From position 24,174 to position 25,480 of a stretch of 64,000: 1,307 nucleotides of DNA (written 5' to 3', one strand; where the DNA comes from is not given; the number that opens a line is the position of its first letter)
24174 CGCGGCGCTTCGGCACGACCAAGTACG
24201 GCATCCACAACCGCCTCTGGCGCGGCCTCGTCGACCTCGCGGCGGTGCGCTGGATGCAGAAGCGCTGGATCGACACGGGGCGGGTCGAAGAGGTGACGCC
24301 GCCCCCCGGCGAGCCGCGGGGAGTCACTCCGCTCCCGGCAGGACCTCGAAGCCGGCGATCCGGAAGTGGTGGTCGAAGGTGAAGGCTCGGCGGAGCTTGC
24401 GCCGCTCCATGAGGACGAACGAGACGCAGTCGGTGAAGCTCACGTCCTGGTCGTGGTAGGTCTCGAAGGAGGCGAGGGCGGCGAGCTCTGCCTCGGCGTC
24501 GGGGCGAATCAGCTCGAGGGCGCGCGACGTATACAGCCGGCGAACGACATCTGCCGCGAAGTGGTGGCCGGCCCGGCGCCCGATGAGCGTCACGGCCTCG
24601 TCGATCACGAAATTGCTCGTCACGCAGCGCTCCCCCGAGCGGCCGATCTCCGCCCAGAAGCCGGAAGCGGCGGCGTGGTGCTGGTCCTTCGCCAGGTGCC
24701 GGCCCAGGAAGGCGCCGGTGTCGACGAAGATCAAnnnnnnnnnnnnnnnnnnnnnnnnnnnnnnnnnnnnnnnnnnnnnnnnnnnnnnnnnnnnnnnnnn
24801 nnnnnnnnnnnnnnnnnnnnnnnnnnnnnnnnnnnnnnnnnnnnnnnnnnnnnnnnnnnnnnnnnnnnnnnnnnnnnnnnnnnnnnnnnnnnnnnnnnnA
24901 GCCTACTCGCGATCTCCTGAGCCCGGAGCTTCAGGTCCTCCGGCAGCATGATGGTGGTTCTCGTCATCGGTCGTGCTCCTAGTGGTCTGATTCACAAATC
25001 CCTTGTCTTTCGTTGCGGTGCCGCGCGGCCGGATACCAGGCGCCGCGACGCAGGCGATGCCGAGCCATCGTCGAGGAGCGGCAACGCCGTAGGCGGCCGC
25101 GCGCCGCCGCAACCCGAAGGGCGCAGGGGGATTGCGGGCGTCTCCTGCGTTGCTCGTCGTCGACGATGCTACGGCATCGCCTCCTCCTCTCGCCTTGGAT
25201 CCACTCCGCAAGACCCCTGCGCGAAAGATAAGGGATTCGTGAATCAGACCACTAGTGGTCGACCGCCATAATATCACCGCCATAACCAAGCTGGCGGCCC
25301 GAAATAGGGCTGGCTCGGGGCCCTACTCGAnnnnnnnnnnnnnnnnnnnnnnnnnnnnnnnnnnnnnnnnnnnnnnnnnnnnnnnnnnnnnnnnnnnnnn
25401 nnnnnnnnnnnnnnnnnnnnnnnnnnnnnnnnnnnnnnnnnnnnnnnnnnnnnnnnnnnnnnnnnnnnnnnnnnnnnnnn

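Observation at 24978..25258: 281-bp palindromic MITE-like element inserted ~11 bp upstream of the vapB start codon; its interior contains an 11-mer identical to the CRISPR repeat 3' region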

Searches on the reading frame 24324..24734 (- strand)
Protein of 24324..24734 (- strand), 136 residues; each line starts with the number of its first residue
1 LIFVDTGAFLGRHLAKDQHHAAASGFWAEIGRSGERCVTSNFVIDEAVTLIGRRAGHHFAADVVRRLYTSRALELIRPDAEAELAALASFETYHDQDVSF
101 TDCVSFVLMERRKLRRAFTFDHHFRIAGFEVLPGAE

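Call 34: find_homologous_proteins(query=window:24324-24734:-, max_evalue=1e-20)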
Query window:24324-24734:- (136 aa): 427 proteins with E <= 1e-20 among 628 candidates; the best 120 are listed.
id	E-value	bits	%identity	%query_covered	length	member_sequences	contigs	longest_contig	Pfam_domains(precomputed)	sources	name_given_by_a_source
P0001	1.6e-77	276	93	99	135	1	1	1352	PF01850.28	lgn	-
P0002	1.2e-76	273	90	99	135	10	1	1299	PF01850.28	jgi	jgi:predicted nucleic acid-binding protein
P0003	1.2e-73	263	88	99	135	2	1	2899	PF01850.28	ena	-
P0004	1.1e-64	234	80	98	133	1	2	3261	PF01850.28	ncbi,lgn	ncbi:MAG: type II toxin-antitoxin system VapC family toxin [bacterium]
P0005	3.6e-64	233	79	98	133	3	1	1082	PF01850.28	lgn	-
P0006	6.2e-62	225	75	99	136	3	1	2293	PF01850.28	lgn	-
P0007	3.6e-61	223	74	98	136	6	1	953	PF01850.28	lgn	-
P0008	2.7e-58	214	70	99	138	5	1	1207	PF01850.28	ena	-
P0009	8.5e-54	199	67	99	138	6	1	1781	PF01850.28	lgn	-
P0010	4.5e-51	190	90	72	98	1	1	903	-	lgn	-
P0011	1.3e-50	189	64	99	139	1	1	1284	PF01850.28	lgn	-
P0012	5.5e-48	180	57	98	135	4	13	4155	PF01850.28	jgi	jgi:predicted nucleic acid-binding protein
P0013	1.2e-47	179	59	99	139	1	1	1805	PF01850.28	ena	-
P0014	1.3e-47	179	61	98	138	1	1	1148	PF01850.28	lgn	-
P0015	7.3e-47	177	57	98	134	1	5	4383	PF01850.28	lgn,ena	-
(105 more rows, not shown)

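Call 35: find_encoding_contigs(protein=P0003, flank=3000, max_places=3)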
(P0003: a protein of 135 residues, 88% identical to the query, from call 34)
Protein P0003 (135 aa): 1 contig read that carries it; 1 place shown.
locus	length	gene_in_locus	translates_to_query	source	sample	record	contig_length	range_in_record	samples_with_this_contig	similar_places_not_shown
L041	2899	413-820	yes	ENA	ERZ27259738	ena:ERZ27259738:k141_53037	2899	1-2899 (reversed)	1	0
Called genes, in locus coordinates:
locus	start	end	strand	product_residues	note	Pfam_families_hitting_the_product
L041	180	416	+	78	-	-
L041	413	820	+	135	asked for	PF01850:PIN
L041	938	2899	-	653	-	?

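Call 36: find_encoding_contigs(protein=P0001, flank=3000, max_places=3)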
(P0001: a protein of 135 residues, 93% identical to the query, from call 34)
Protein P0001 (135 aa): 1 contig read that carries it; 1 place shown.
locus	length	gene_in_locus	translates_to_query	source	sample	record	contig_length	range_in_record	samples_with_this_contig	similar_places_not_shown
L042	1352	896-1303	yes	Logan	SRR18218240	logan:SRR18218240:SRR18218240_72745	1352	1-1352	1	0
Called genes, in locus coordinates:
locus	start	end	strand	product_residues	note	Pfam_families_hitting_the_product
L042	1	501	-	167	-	?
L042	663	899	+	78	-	-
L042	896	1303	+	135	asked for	PF01850:PIN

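Call 37: find_encoding_contigs(protein=P0002, flank=3000, max_places=3)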
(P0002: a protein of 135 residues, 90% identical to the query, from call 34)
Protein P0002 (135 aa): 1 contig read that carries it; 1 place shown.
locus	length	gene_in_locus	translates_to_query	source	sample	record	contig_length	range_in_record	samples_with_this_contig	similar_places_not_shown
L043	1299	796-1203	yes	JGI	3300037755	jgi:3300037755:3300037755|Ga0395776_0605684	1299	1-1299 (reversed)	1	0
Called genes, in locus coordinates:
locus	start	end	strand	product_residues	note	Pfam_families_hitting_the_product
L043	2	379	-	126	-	?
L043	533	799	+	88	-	-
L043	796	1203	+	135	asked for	PF01850:PIN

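Call 38: find_encoding_contigs(protein=P0004, flank=3000, max_places=3)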
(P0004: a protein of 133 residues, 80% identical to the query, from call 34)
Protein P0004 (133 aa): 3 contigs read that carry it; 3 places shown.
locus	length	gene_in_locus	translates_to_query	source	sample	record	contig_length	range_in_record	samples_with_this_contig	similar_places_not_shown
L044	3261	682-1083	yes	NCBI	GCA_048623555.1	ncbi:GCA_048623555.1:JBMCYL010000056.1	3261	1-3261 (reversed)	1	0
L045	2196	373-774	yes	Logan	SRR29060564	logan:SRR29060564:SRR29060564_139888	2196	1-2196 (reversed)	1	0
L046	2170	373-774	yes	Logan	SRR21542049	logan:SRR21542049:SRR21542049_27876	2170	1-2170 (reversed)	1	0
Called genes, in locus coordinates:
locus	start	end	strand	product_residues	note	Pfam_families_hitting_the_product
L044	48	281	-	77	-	PF19891:DUF6364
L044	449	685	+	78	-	-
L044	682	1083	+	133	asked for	PF01850:PIN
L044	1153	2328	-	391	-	PF13173:AAA_14, PF13635:DUF4143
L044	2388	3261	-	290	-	PF04253:TFR_dimer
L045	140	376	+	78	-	-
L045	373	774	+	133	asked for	PF01850:PIN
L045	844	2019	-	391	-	PF13173:AAA_14, PF13635:DUF4143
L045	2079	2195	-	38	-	?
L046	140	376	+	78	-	-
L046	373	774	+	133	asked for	PF01850:PIN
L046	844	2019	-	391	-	PF13173:AAA_14, PF13635:DUF4143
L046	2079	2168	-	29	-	?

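Call 71: search_protein_families(library=pfam, proteins=[window:24324-24734:-], max_evalue=0.001)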
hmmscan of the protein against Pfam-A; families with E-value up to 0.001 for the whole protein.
window:24324-24734:- (136 aa): 1 family
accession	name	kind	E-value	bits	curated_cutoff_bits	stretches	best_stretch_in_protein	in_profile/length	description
PF01850.27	PIN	-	1.1e-11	45.8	23.6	1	2-127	1-117/120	PIN domain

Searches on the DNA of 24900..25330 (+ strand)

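Call 24: search_dna_similar(query=window:24979-25255:+, collection=plasmids, mode=distant, max_evalue=0.01)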
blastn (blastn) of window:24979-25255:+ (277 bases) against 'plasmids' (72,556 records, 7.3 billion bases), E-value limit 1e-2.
No match.

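Call 25: search_rna_families(source=window, start=24900, end=25330, threshold=evalue, max_evalue=10)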
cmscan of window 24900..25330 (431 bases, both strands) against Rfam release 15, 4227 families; matches with E-value up to 10: 5.
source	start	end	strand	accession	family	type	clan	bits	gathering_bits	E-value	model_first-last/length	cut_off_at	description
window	25118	25197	+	RF03493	mir-1281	Gene; miRNA;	-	16.5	70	5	1-54/54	no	mir-1281 microRNA precursor family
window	25181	25214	-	RF03128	L31-Coriobacteria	Cis-reg; leader;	CL00118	15.2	33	6.8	1-33/33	no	L31-Coriobacteria ribosomal protein leader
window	25164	25216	-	RF03057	nhaA-I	Cis-reg; riboswitch;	-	13.5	37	3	1-55/55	no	nhaA-I RNA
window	24910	24923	+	RF02216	ZNFX1-AS1_2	Gene; lncRNA;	-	9.2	45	9.2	80-93/93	no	ZNFX1 antisense RNA 1 conserved region 2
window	25055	25110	-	RF02571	Mcr7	Gene; sRNA;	-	8.9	380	7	1-351/351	no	mcr7 sRNA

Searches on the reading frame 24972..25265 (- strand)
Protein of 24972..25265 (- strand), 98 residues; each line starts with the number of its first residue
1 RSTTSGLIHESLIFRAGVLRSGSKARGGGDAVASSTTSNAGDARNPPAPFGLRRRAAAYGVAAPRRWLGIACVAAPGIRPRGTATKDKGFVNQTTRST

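Call 48: find_homologous_proteins(query=window:24972-25265:-, max_evalue=0.001)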
Query window:24972-25265:- (98 aa): 12 proteins with E <= 0.001 among 37 candidates.
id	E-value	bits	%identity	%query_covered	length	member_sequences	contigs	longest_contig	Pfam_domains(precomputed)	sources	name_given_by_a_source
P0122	1.2e-18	85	76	71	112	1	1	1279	-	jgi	jgi:hypothetical protein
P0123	3.8e-10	58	49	81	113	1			-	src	-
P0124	5.5e-10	57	49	83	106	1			-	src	-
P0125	2.4e-9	55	63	55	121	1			-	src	-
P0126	1.1e-8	53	50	78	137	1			-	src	-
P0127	4.8e-7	48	49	78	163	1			-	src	-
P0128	1.7e-6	46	89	28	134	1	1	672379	-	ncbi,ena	-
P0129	3.4e-5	42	55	63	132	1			-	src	-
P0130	1.5e-4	40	47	82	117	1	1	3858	-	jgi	jgi:hypothetical protein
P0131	1.6e-4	39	56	60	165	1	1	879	-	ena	-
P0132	3.3e-4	39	54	67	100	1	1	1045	-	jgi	-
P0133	3.4e-4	38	50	64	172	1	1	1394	-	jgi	jgi:hypothetical protein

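Call 51: find_encoding_contigs(protein=P0130, flank=4000, max_places=3)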
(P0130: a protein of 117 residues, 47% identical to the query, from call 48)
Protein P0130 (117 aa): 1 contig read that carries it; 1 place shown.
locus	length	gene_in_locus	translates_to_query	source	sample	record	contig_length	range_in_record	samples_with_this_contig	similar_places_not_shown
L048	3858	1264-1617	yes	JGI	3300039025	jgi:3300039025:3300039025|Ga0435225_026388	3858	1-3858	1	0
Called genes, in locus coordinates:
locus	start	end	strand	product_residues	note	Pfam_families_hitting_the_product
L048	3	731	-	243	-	?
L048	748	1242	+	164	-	-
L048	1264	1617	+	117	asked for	-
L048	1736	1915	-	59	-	-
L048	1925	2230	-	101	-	-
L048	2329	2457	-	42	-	-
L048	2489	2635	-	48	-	-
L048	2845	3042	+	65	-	PF21983:NikA-like (weak)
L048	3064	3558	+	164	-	-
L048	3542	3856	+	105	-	?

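Call 52: find_encoding_contigs(protein=P0131, flank=4000, max_places=3)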
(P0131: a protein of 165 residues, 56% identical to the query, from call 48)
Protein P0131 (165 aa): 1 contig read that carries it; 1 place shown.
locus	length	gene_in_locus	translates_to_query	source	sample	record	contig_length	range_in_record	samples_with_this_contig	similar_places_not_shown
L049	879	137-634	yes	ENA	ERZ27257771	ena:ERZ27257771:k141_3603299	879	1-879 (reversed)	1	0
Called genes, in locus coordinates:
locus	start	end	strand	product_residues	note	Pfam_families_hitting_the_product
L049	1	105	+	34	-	?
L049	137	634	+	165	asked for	-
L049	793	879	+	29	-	?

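Call 53: find_encoding_contigs(protein=P0132, flank=4000, max_places=3)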
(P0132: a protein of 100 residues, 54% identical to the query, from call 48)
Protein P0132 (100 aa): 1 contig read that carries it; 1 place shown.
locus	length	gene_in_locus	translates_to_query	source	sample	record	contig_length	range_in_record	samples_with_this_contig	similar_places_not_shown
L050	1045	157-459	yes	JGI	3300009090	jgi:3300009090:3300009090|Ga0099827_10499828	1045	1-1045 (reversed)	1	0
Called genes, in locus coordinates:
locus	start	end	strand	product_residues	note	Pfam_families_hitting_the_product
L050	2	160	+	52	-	?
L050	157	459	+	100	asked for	-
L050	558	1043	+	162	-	?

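Call 83: search_protein_representatives(protein=window:24972-25265:-)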
Query: 98 residues. Proteins with E-value up to 0.001 (for the whole library): 53; up to 1e-10: 2; up to 1e-30: 1. The best 53 are listed.
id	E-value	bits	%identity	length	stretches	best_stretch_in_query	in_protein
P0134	9.2e-33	128.3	83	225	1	4-85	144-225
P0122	3.9e-19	84.6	76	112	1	10-77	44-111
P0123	1.2e-10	57.5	49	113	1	18-96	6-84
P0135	1.7e-10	57.0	57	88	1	15-83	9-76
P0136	5.0e-10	55.5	71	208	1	41-85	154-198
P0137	1.6e-09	53.9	59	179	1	23-83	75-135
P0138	4.0e-09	52.6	64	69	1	32-84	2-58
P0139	4.0e-09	52.6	63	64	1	33-84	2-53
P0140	5.5e-09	52.2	51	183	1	18-90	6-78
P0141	6.5e-09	51.9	45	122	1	4-95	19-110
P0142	2.9e-08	49.8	55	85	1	15-79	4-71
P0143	2.9e-08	49.8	56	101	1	40-92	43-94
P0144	6.1e-08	48.8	55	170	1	24-83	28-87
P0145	7.3e-08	48.6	52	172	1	19-81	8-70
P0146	1.2e-07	47.8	60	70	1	43-84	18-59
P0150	2.1e-07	47.1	50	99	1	19-84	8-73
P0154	9.2e-07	45.0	42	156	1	5-95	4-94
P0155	1.6e-06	44.3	53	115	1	19-87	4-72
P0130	4.9e-05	39.5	44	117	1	18-92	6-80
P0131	5.2e-05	39.4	60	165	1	18-67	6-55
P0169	8.1e-05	38.8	41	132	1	9-95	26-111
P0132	1.0e-04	38.5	58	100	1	14-83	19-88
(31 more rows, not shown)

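Call 85: list_cluster_members(proteins=[P0141, P0154, P0169, P0135, P0137, P0145, P0150, P0155, P0134, P0136])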
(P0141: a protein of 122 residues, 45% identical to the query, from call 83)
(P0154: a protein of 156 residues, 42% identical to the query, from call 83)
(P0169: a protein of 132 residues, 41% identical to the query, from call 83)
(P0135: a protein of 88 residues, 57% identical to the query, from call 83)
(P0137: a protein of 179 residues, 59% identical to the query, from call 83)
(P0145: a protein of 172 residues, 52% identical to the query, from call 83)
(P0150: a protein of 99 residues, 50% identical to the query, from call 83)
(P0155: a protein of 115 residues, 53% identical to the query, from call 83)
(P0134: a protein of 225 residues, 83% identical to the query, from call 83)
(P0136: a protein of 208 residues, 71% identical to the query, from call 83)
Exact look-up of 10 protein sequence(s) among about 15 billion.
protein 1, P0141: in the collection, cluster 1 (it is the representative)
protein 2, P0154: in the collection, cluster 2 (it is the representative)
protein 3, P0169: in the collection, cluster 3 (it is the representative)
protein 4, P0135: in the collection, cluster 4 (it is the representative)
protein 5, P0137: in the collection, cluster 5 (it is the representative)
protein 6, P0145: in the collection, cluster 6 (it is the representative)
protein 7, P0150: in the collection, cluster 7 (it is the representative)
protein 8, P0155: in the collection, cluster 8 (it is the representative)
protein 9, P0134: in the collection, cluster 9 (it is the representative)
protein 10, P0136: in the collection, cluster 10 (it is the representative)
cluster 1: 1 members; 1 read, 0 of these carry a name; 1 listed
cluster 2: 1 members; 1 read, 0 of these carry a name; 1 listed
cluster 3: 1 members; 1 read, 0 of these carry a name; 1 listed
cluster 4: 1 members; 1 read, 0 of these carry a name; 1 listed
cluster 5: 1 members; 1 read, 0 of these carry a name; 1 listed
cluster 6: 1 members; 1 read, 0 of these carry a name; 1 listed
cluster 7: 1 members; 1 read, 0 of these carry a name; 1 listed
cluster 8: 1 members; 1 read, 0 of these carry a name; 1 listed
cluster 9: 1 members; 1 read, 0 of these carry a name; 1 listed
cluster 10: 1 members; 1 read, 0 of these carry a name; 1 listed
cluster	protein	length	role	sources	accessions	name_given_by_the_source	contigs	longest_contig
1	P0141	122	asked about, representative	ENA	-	-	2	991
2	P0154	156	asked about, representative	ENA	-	-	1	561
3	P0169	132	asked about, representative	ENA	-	-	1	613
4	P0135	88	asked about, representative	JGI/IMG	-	-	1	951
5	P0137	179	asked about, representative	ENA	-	-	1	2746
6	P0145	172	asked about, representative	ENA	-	-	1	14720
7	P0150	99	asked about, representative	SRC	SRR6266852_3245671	-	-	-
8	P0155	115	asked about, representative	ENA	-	-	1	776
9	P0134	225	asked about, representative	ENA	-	-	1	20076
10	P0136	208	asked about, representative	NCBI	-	-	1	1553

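Call 86: find_encoding_contigs(protein=P0145, flank=8000, max_places=2)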
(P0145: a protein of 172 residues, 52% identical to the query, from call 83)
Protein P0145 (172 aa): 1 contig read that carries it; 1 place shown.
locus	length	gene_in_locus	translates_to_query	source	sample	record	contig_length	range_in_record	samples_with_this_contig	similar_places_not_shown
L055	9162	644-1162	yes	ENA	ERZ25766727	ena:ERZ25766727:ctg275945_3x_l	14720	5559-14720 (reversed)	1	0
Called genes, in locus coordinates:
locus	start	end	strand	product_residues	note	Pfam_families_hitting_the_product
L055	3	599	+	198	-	?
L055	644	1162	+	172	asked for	-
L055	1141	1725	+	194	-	PF10502:Peptidase_S26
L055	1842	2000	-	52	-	-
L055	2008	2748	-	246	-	PF02775:TPP_enzyme_C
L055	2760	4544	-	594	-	PF01558:POR, PF01855:POR_N, PF02780:Transketolase_C (weak), PF17147:PFOR_II (weak)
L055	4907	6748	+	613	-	PF00009:GTP_EFTU, PF03144:GTP_EFTU_D2, PF00679:EFG_C, PF06421:LepA_C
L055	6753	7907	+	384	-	PF04055:Radical_SAM, PF06969:HemN_C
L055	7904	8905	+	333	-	PF00027:cNMP_binding, PF00990:GGDEF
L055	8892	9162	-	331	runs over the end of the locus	PF00561:Abhydrolase_1, PF12146:Hydrolase_4, PF12697:Abhydrolase_6, PF00326:Peptidase_S9 (weak)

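Call 88: find_encoding_contigs(protein=P0141, flank=3000, max_places=2)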
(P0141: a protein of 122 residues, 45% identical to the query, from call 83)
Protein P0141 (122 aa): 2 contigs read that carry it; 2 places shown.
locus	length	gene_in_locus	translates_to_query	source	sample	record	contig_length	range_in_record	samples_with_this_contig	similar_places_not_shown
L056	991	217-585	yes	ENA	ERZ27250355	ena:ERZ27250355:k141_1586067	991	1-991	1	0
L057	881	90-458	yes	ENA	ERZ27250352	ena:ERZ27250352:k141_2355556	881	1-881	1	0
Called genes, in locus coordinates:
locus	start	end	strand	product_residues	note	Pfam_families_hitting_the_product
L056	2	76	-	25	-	?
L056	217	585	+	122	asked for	-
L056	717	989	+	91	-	?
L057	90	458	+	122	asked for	-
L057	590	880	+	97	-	?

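Call 94: find_encoding_contigs(protein=P0134, flank=10000, max_places=2)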
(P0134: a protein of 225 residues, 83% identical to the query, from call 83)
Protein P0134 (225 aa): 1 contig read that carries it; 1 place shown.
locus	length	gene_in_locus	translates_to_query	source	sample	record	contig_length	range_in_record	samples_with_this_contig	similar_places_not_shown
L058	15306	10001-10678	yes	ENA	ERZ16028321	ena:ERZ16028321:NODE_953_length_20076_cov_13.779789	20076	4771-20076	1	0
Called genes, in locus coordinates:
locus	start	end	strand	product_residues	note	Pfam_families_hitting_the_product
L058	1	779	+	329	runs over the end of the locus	PF13432:TPR_16 (faint)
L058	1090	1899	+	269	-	PF00005:ABC_tran, PF02463:SMC_N (faint), PF13304:AAA_21 (faint)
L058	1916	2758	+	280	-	PF00950:ABC-3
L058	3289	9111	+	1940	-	PF00289:Biotin_carb_N, PF02222:ATP-grasp (weak), PF02786:CPSase_L_D2, PF02785:Biotin_carb_C, PF00364:Biotin_lipoyl, PF08326:ACC_central, PF01039:Carboxyl_trans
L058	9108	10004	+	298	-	PF17837:4PPT_N (faint), PF01648:ACPS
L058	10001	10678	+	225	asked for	-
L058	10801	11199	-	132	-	-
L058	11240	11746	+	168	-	PF11848:DUF3368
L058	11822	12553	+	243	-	-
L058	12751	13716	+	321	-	PF01073:3Beta_HSD (weak), PF01370:Epimerase, PF02719:Polysacc_synt_2 (weak), PF04321:RmlD_sub_bind, PF16363:GDP_Man_Dehyd, PF07993:NAD_binding_4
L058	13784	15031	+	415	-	PF00155:Aminotran_1_2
